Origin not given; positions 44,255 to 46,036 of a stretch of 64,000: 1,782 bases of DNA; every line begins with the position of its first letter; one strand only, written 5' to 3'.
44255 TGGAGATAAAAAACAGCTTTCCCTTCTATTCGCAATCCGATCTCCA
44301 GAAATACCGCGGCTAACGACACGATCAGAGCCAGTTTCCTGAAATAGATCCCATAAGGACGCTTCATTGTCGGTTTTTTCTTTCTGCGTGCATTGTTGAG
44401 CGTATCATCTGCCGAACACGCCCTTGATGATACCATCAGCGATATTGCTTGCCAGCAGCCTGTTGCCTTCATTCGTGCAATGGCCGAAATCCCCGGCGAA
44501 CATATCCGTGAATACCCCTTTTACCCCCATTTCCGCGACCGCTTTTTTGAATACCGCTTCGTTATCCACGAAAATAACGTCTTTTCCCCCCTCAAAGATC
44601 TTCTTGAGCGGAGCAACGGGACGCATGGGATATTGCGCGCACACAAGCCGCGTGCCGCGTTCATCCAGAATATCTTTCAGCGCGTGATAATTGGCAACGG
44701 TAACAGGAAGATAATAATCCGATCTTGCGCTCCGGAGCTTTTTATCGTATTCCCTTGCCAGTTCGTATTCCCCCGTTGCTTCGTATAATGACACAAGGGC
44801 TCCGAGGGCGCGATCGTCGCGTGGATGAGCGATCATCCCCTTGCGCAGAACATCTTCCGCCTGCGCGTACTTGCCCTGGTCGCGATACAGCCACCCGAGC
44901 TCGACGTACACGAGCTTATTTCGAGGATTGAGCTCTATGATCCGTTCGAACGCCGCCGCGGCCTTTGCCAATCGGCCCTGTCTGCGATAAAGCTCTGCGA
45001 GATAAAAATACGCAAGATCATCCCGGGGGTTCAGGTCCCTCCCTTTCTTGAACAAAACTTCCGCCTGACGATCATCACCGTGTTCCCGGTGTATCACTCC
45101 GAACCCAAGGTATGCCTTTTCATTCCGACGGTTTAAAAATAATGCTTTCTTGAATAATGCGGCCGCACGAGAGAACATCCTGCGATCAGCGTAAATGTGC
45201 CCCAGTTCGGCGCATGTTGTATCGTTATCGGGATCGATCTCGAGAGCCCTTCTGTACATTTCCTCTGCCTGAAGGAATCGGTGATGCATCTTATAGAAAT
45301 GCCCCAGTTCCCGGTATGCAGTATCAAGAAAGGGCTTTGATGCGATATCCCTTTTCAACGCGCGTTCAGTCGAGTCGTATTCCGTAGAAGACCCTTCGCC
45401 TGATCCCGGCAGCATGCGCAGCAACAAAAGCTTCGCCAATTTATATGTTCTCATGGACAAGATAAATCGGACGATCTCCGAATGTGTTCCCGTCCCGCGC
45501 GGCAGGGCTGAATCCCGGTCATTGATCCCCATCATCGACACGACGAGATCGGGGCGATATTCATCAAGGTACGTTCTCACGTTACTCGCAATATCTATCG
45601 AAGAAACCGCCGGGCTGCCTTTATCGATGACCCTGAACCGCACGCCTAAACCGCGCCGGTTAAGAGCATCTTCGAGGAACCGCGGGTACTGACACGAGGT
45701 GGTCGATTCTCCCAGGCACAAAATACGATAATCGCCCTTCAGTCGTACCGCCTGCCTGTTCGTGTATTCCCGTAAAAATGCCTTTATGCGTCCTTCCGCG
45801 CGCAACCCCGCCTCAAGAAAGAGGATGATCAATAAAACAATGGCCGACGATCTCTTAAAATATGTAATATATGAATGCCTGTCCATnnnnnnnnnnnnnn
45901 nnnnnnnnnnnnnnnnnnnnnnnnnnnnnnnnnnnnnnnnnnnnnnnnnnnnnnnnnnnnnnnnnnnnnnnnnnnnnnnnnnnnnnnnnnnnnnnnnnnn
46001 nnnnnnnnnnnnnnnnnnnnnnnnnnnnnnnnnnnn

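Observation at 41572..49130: MBOAT O-acyltransferase flanked by three paralogs whose SGNH domain is split by a TPR array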

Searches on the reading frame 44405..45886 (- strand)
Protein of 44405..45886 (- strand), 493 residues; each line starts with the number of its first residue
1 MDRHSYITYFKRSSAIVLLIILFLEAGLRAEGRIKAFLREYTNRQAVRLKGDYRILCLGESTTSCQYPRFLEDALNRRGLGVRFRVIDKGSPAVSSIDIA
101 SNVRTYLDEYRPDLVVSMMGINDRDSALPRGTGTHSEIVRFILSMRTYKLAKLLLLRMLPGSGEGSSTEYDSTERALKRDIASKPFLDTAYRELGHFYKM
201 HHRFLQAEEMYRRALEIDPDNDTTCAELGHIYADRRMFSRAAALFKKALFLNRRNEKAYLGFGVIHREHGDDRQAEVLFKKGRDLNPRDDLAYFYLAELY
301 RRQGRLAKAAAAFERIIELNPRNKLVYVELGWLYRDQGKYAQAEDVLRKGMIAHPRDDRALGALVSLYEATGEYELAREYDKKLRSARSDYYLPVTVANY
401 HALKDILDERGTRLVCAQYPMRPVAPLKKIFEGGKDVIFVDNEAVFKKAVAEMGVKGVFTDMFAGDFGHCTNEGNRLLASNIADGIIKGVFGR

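Call 3: search_protein_families(library=pfam, proteins=[window:44405-45886:-], max_evalue=0.01)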
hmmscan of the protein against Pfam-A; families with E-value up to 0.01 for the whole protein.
window:44405-45886:- (493 aa): 28 families (the best 25 are shown)
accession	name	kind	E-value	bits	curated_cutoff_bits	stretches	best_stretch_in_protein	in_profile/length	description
PF07719.23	TPR_2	-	5e-24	82.8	27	2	292-323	3-34/34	Tetratricopeptide repeat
PF00515.34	TPR_1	-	9.9e-23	79.4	27.8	2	292-323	3-34/34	Tetratricopeptide repeat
PF13431.12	TPR_17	-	3.1e-21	74.2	24.4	2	312-344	1-33/34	Tetratricopeptide repeat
PF14559.12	TPR_19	-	8e-21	74.6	25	5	302-362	3-63/68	Tetratricopeptide repeat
PF13428.12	TPR_14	-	1.1e-18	66.3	23.5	3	292-331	3-42/44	Tetratricopeptide repeat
PF13181.12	TPR_8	-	9.5e-18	63.2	25.7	1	292-323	3-34/34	Tetratricopeptide repeat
PF13424.12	TPR_12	-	9.8e-15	55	30.1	1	293-349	6-70/77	Tetratricopeptide repeat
PF13432.12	TPR_16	-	9.9e-15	55.1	32.7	2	268-322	9-63/65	Tetratricopeptide repeat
PF13176.12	TPR_7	-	3.6e-13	48.9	27.9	0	328-351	3-28/36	Tetratricopeptide repeat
PF23914.1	TPR_CcmH_CycH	-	5e-12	46.4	42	2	286-381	46-144/158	Cytochrome c-type biogenesis protein H TPR domain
PF13414.12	TPR_11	-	2e-10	40.7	26.8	1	299-338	3-42/42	TPR repeat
PF13174.12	TPR_6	-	6.4e-09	36.3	26.3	1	292-321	2-31/33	Tetratricopeptide repeat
PF13374.12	TPR_10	-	6.2e-08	32.8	27.5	0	329-351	7-29/42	Tetratricopeptide repeat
PF17874.7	TPR_MalT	-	9e-08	32.2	45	1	291-351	81-149/336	MalT-like TPR region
PF12895.13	ANAPC3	-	1.3e-07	32.2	27.2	1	274-349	7-81/82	Anaphase-promoting complex, cyclosome, subunit 3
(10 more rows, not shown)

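Call 4: search_protein_families(library=ncbifam, proteins=[window:44405-45886:-], max_evalue=0.01)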
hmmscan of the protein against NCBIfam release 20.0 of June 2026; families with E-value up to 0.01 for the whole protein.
window:44405-45886:- (493 aa): 31 families (the best 25 are shown)
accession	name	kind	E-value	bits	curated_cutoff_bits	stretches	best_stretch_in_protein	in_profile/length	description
TIGR02521.1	type_IV_pilW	equivalog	1.3e-18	67.4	154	2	170-318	47-197/234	type IV pilus biogenesis/stability protein PilW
TIGR02917.1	PEP_TPR_lipo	equivalog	2e-18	65.7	312.2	1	201-384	512-695/899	XrtA/PEP-CTERM system TPR-repeat protein PrsT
NF040959.1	MamA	equivalog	3.5e-13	49.5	200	2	254-379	35-160/204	magnetosome protein MamA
TIGR00540.1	TPR_hemY_coli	hypoth_equivalog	2.8e-11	42.8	142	2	206-281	310-384/385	heme biosynthesis-associated TPR protein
NF008757.0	PRK11788.1-5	equivalog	4.7e-10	39.2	363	1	293-401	72-183/388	lipopolysaccharide assembly protein LapB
NF047371.1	FlcA_CTERM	equivalog_domain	6.1e-10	38.2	300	2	272-391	138-253/646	periplasmic flagellar collar protein FlcA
NF052312.1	T9SS_PorW_SprE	equivalog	8.9e-10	37.8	250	1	167-259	269-365/716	type IX secretion system periplasmic lipoprotein PorW/SprE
TIGR03939.1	PGA_TPR_OMP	equivalog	1.3e-09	36.8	366.65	1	269-359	408-498/800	poly-beta-1,6 N-acetyl-D-glucosamine export porin PgaA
TIGR02552.1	LcrH_SycD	equivalog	1.4e-08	34.6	104.8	1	209-323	5-119/136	SycD/LcrH family type III secretion system chaperone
TIGR00990.1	3a0801s09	subfamily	1.4e-08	33.9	757.25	1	176-343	320-486/615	mitochondrial import receptor subunit TOM70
NF008520.0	PRK11447.1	equivalog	1.6e-08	32.9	858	1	238-311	367-439/1157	cellulose synthase complex outer membrane protein BcsC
NF033920.0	C39_PA2778_fam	equivalog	3.7e-08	33.1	150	1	297-379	163-245/255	PA2778 family cysteine peptidase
NF053607.1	CHU_0125_OmpA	equivalog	1.1e-07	30.8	620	1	274-349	37-112/639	CHU_0125 family OmpA-like outer membrane integrity protein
NF033758.1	gliding_GltE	equivalog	5.6e-07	28.9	225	1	178-382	110-315/411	adventurous gliding motility TPR repeat lipoprotein GltE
NF007302.0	PRK09782.1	equivalog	8.8e-07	27.3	1223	1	270-381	593-703/990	phage receptor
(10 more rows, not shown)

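Call 6: find_homologous_proteins(query=window:44405-45886:-, max_evalue=0.00001)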
Query window:44405-45886:- (493 aa): 771 proteins with E <= 0.00001 among 8000 candidates; the best 120 are listed.
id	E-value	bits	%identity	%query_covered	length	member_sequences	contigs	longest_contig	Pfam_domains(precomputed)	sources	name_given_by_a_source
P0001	0.0e+0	1107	100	100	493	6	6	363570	PF13431.13,PF23914.2,PF13414.13,PF13176.13,PF24885.2,PF13428.13,PF13374.13,PF07721.21,PF14559.13,PF17874.8,PF00515.35,PF12895.14,PF13424.13,PF13432.13,PF13429.13,PF13181.13,PF07719.24,PF13174.13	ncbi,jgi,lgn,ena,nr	ncbi:MAG TPA: tetratricopeptide repeat protein [Candidatus Omnitrophota bacterium]|nr:tetratricopept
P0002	3.3e-168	579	46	64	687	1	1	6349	PF25060.1,PF13414.13,PF12569.15,PF20092.5,PF13374.13,PF07721.21,PF24575.2,PF02259.30,PF25068.3,PF00515.35,PF13424.13,PF28559.1,PF13429.13,PF07719.24,PF13174.13,PF25063.1,PF13431.13,PF23914.2,PF25062.2,PF20225.5,PF09986.16,PF13176.13,PF24885.2,PF13428.13,PF25064.2,PF14559.13,PF13371.13,PF17874.8,PF20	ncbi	-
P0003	8.6e-157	541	48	66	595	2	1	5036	PF05843.21,PF16068.11,PF25060.1,PF22890.2,PF13414.13,PF21545.4,PF12569.15,PF13294.12,PF13374.13,PF27483.1,PF07721.21,PF24575.2,PF02259.30,PF11846.15,PF00515.35,PF13424.13,PF28559.1,PF13429.13,PF07719.24,PF13174.13,PF25063.1,PF13431.13,PF23914.2,PF25062.2,PF07720.19,PF13176.13,PF24885.2,PF13428.13,PF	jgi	-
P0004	1.4e-155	537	34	97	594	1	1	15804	PF25063.1,PF13431.13,PF23914.2,PF25060.1,PF25062.2,PF13414.13,PF13176.13,PF13428.13,PF13374.13,PF14559.13,PF20431.5,PF00515.35,PF25182.2,PF13424.13,PF21033.5,PF13432.13,PF13472.13,PF13181.13,PF07719.24,PF10373.16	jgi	jgi:Tfp pilus assembly protein PilF/lysophospholipase L1-like esterase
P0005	4.8e-155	535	39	95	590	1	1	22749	PF05843.21,PF13414.13,PF04311.21,PF13374.13,PF07721.21,PF24575.2,PF02259.30,PF00515.35,PF25182.2,PF13424.13,PF07719.24,PF13174.13,PF25063.1,PF13431.13,PF23914.2,PF25062.2,PF13176.13,PF24885.2,PF13428.13,PF25064.2,PF00657.29,PF14559.13,PF13371.13,PF17874.8,PF20431.5,PF12895.14,PF21033.5,PF13432.13,PF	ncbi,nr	ncbi:MAG: tetratricopeptide repeat protein [Candidatus Omnitrophica bacterium]|nr:tetratricopeptide 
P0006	3.5e-154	532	43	92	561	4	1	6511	PF05843.21,PF25060.1,PF13414.13,PF12569.15,PF13374.13,PF07721.21,PF24575.2,PF00515.35,PF25182.2,PF13424.13,PF13429.13,PF07719.24,PF13174.13,PF25063.1,PF13431.13,PF23914.2,PF25062.2,PF07720.19,PF13176.13,PF24885.2,PF13428.13,PF14559.13,PF13371.13,PF26725.1,PF17874.8,PF20431.5,PF12895.14,PF21033.5,PF1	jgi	-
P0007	6.5e-153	528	44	65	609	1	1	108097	PF09976.16,PF16068.11,PF13414.13,PF12569.15,PF20092.5,PF13374.13,PF27483.1,PF07721.21,PF24575.2,PF02259.30,PF11846.15,PF00515.35,PF13424.13,PF07719.24,PF13174.13,PF25063.1,PF13431.13,PF23914.2,PF25058.2,PF13176.13,PF24885.2,PF13428.13,PF25064.2,PF18055.9,PF14559.13,PF13371.13,PF17874.8,PF20431.5,PF1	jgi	jgi:tetratricopeptide (TPR) repeat protein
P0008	1.3e-151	524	35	96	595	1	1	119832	PF25063.1,PF13431.13,PF23914.2,PF25060.1,PF25062.2,PF13414.13,PF13176.13,PF13428.13,PF13374.13,PF14559.13,PF13371.13,PF20431.5,PF00515.35,PF25182.2,PF13424.13,PF21033.5,PF13432.13,PF13181.13,PF07719.24,PF10373.16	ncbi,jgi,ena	ncbi:MAG: tetratricopeptide repeat protein [Candidatus Omnitrophota bacterium]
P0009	1.4e-149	517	32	99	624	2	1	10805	PF03704.24,PF05843.21,PF09976.16,PF25060.1,PF13414.13,PF13374.13,PF24575.2,PF02259.30,PF00515.35,PF25182.2,PF13424.13,PF13429.13,PF14561.13,PF07719.24,PF13174.13,PF20308.5,PF25063.1,PF13431.13,PF23914.2,PF25058.2,PF13176.13,PF24885.2,PF13428.13,PF25064.2,PF14559.13,PF13371.13,PF17874.8,PF20431.5,PF1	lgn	-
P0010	3.7e-149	516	44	67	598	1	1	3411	PF16929.12,PF25060.1,PF13414.13,PF04311.21,PF13374.13,PF07721.21,PF24575.2,PF11846.15,PF00515.35,PF25182.2,PF13424.13,PF13429.13,PF07719.24,PF13174.13,PF25063.1,PF13431.13,PF23914.2,PF25062.2,PF13176.13,PF13428.13,PF14559.13,PF13371.13,PF17874.8,PF20431.5,PF12895.14,PF21033.5,PF13432.13,PF13472.13,P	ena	-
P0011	2.5e-148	513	44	67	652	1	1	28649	PF05843.21,PF25060.1,PF13414.13,PF21545.4,PF13374.13,PF27483.1,PF07721.21,PF24575.2,PF00515.35,PF25182.2,PF13424.13,PF13429.13,PF07719.24,PF13174.13,PF25063.1,PF13431.13,PF23914.2,PF25062.2,PF25058.2,PF13176.13,PF24885.2,PF13428.13,PF25064.2,PF14559.13,PF13371.13,PF17874.8,PF20431.5,PF12895.14,PF210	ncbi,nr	ncbi:MAG: tetratricopeptide repeat protein [Candidatus Omnitrophica bacterium]|nr:tetratricopeptide 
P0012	4.0e-148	512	46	66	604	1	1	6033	PF05843.21,PF25060.1,PF13414.13,PF04311.21,PF13374.13,PF07721.21,PF24575.2,PF00515.35,PF13424.13,PF28559.1,PF25896.1,PF13429.13,PF14561.13,PF07719.24,PF13174.13,PF25063.1,PF13431.13,PF23914.2,PF25062.2,PF07720.19,PF13176.13,PF24885.2,PF13428.13,PF14559.13,PF13371.13,PF26725.1,PF17874.8,PF20431.5,PF1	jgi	jgi:tetratricopeptide (TPR) repeat protein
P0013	5.7e-148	512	48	65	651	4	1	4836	PF09976.16,PF22890.2,PF13414.13,PF13374.13,PF07721.21,PF24575.2,PF00515.35,PF13424.13,PF07719.24,PF13174.13,PF25063.1,PF13431.13,PF23914.2,PF13176.13,PF24885.2,PF13428.13,PF14559.13,PF13371.13,PF17874.8,PF20431.5,PF12895.14,PF21033.5,PF13432.13,PF13181.13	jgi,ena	-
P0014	3.6e-147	509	39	66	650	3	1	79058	PF13414.13,PF21545.4,PF01535.27,PF12569.15,PF13374.13,PF07721.21,PF24575.2,PF00515.35,PF25182.2,PF13424.13,PF13429.13,PF07719.24,PF13174.13,PF25063.1,PF13431.13,PF23914.2,PF13176.13,PF24885.2,PF13428.13,PF14559.13,PF13371.13,PF17874.8,PF12895.14,PF21033.5,PF13432.13,PF13472.13,PF13181.13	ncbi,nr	ncbi:MAG: tetratricopeptide repeat protein [Candidatus Omnitrophica bacterium]|nr:tetratricopeptide 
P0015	3.6e-146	506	38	97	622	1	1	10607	PF05843.21,PF25060.1,PF13414.13,PF21545.4,PF04049.20,PF12569.15,PF13374.13,PF24575.2,PF02259.30,PF11846.15,PF00515.35,PF13424.13,PF13429.13,PF07719.24,PF13174.13,PF25063.1,PF13431.13,PF23914.2,PF25062.2,PF13176.13,PF24885.2,PF13428.13,PF25064.2,PF14559.13,PF13371.13,PF17874.8,PF20431.5,PF12895.14,PF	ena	-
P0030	1.8e-141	490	45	66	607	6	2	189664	PF13431.13,PF23914.2,PF25062.2,PF13414.13,PF13176.13,PF13428.13,PF13374.13,PF14559.13,PF24575.2,PF13371.13,PF17874.8,PF00515.35,PF25182.2,PF12895.14,PF13424.13,PF21033.5,PF13432.13,PF13472.13,PF13181.13,PF07719.24,PF13174.13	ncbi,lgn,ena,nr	ncbi:MAG: tetratricopeptide repeat protein [Candidatus Omnitrophica bacterium]|nr:tetratricopeptide 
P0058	3.2e-131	457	41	98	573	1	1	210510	PF05843.21,PF25060.1,PF13414.13,PF04311.21,PF13374.13,PF00515.35,PF13424.13,PF07719.24,PF13174.13,PF25063.1,PF13431.13,PF23914.2,PF25062.2,PF13176.13,PF24885.2,PF13428.13,PF25064.2,PF14559.13,PF17874.8,PF20431.5,PF12895.14,PF21033.5,PF13432.13,PF13181.13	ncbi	ncbi:MAG: tetratricopeptide repeat protein [Candidatus Omnitrophota bacterium]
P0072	1.3e-128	448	41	96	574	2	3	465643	PF25063.1,PF05843.21,PF13431.13,PF23914.2,PF25060.1,PF13414.13,PF13176.13,PF24885.2,PF13428.13,PF13374.13,PF14559.13,PF24575.2,PF20431.5,PF00515.35,PF12895.14,PF13424.13,PF21033.5,PF13432.13,PF13181.13,PF01239.29,PF07719.24,PF13174.13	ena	-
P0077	1.2e-127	445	44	95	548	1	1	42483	PF13414.13,PF13374.13,PF07721.21,PF00515.35,PF25182.2,PF13424.13,PF13429.13,PF07719.24,PF13174.13,PF25063.1,PF13431.13,PF23914.2,PF25062.2,PF13176.13,PF24885.2,PF13428.13,PF14559.13,PF13371.13,PF17874.8,PF20431.5,PF12895.14,PF21033.5,PF13432.13,PF13472.13,PF13181.13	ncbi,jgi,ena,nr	ncbi:MAG TPA: tetratricopeptide repeat protein [Patescibacteria group bacterium]|nr:tetratricopeptid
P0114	5.0e-120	420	44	97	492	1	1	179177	PF13431.13,PF23914.2,PF13414.13,PF13176.13,PF24885.2,PF13428.13,PF00657.29,PF13374.13,PF07721.21,PF14559.13,PF13371.13,PF17874.8,PF20431.5,PF00515.35,PF12895.14,PF13424.13,PF21033.5,PF13432.13,PF13472.13,PF13181.13,PF07719.24,PF13174.13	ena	-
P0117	9.0e-120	419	44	93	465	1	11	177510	PF25063.1,PF13431.13,PF23914.2,PF13414.13,PF13176.13,PF24885.2,PF13428.13,PF13374.13,PF14559.13,PF24575.2,PF17874.8,PF00515.35,PF13424.13,PF21033.5,PF13432.13,PF13472.13,PF13181.13,PF07719.24,PF13174.13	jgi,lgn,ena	-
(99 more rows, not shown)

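Call 14: find_encoding_contigs(protein=window:44405-45886:-, flank=10000, max_places=3)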
Protein window:44405-45886:- (493 aa): 19 contigs read that carry it; 3 places shown.
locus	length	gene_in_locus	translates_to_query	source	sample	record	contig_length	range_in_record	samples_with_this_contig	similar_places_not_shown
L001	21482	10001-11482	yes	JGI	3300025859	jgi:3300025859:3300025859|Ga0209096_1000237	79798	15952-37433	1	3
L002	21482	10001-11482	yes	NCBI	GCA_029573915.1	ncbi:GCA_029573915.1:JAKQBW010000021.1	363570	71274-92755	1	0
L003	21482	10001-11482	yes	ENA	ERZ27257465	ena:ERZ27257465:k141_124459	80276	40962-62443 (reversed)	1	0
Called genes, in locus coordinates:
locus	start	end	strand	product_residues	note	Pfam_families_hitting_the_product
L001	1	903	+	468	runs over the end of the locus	PF08245:Mur_ligase_M, PF02875:Mur_ligase_C, PF27239:FOL3_C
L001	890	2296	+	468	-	PF10396:TrmE_N, PF12631:MnmE_helical, PF00009:GTP_EFTU (faint), PF01926:MMR_HSR1, PF02421:FeoB_N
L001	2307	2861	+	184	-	PF01227:GTP_cyclohydroI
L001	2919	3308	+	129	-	-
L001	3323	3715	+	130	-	PF07238:PilZ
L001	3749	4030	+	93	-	-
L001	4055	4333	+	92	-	-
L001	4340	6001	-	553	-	PF00501:AMP-binding, PF13193:AMP-binding_C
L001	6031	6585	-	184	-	PF01381:HTH_3 (weak), PF12844:HTH_19, PF07883:Cupin_2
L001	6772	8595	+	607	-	PF25182:NonGDSL (weak), PF13472:Lipase_GDSL_2 (weak), PF14559:TPR_19 (weak), PF13432:TPR_16, PF13424:TPR_12 (weak), PF14559:TPR_19 (weak), PF13432:TPR_16, PF14559:TPR_19, +18 more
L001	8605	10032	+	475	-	PF03062:MBOAT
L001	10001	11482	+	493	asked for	PF13432:TPR_16 (weak), PF14559:TPR_19 (weak), PF00515:TPR_1 (weak), PF07719:TPR_2, PF13424:TPR_12 (weak), PF13428:TPR_14 (weak), PF23914:TPR_CcmH_CycH (weak), PF14559:TPR_19, +12 more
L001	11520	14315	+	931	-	-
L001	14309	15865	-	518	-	PF13541:ChlI, PF01078:Mg_chelatase, PF07728:AAA_5 (weak), PF00493:MCM (weak), PF13335:Mg_chelatase_C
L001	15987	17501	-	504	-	PF13231:PMT_2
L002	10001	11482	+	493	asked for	PF13432:TPR_16 (weak), PF14559:TPR_19 (weak), PF00515:TPR_1 (weak), PF07719:TPR_2, PF13424:TPR_12 (weak), PF13428:TPR_14 (weak), PF23914:TPR_CcmH_CycH (weak), PF14559:TPR_19, +12 more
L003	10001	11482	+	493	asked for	PF13432:TPR_16 (weak), PF14559:TPR_19 (weak), PF00515:TPR_1 (weak), PF07719:TPR_2, PF13424:TPR_12 (weak), PF13428:TPR_14 (weak), PF23914:TPR_CcmH_CycH (weak), PF14559:TPR_19, +12 more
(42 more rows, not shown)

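Call 15: find_encoding_contigs(protein=P0077, flank=8000, max_places=1)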
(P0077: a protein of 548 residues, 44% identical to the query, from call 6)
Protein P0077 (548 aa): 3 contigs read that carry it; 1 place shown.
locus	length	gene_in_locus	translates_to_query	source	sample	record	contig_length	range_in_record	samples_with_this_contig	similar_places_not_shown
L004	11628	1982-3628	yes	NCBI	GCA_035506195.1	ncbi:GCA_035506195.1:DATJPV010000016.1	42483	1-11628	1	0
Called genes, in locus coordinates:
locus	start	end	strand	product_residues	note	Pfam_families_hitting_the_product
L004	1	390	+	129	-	?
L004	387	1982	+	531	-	PF04311:DUF459 (weak), PF13472:Lipase_GDSL_2 (weak), PF23914:TPR_CcmH_CycH (weak), PF13414:TPR_11 (weak), PF13431:TPR_17 (weak), PF14559:TPR_19 (weak), PF00515:TPR_1 (weak), PF14559:TPR_19, +15 more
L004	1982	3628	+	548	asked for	PF25182:NonGDSL (weak), PF13472:Lipase_GDSL_2, PF24885:TPR_NPHP3, PF23914:TPR_CcmH_CycH, PF13424:TPR_12, PF00515:TPR_1, PF13432:TPR_16, PF14559:TPR_19, +29 more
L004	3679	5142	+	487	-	PF13472:Lipase_GDSL_2 (weak), PF07719:TPR_2 (weak), PF13424:TPR_12, PF23914:TPR_CcmH_CycH (weak), PF00515:TPR_1, PF13432:TPR_16, PF14559:TPR_19, PF00515:TPR_1, +15 more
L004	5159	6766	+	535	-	PF00501:AMP-binding, PF13193:AMP-binding_C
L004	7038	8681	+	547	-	PF13472:Lipase_GDSL_2, PF25063:ARM_TT21_C (weak), PF00515:TPR_1, PF13414:TPR_11, PF13432:TPR_16 (weak), PF14559:TPR_19 (weak), PF13432:TPR_16, PF14559:TPR_19, +20 more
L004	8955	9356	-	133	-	PF00072:Response_reg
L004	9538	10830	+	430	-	PF03349:Toluene_X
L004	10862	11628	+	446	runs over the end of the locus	PF07238:PilZ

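Call 16: find_encoding_contigs(protein=P0072, flank=8000, max_places=1)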
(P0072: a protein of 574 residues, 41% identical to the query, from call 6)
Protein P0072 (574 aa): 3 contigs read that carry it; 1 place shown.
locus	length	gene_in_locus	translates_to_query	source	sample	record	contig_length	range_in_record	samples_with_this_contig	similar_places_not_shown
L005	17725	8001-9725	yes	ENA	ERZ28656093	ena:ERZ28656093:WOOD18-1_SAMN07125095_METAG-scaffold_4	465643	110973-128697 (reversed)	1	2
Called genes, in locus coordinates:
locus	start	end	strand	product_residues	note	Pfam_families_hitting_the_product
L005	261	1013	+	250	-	PF01925:TauE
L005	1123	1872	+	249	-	PF00149:Metallophos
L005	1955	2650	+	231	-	PF01988:VIT1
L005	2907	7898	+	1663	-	-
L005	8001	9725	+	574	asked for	PF23914:TPR_CcmH_CycH, PF13432:TPR_16, PF14559:TPR_19 (weak), PF13414:TPR_11 (weak), PF13432:TPR_16, PF23914:TPR_CcmH_CycH, PF00515:TPR_1, PF13424:TPR_12, +18 more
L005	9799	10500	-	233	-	PF21842:DUF6901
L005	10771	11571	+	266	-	PF24463:DUF7577 (weak), PF07661:MORN_2 (faint)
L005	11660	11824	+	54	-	-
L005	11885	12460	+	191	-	PF00565:SNase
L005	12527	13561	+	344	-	PF01565:FAD_binding_4, PF02873:MurB_C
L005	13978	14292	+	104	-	-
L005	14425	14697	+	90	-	-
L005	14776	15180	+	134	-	-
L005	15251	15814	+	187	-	PF07638:Sigma70_ECF (faint), PF04542:Sigma70_r2, PF08281:Sigma70_r4_2, PF04545:Sigma70_r4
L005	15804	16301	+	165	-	PF13490:zf-HC2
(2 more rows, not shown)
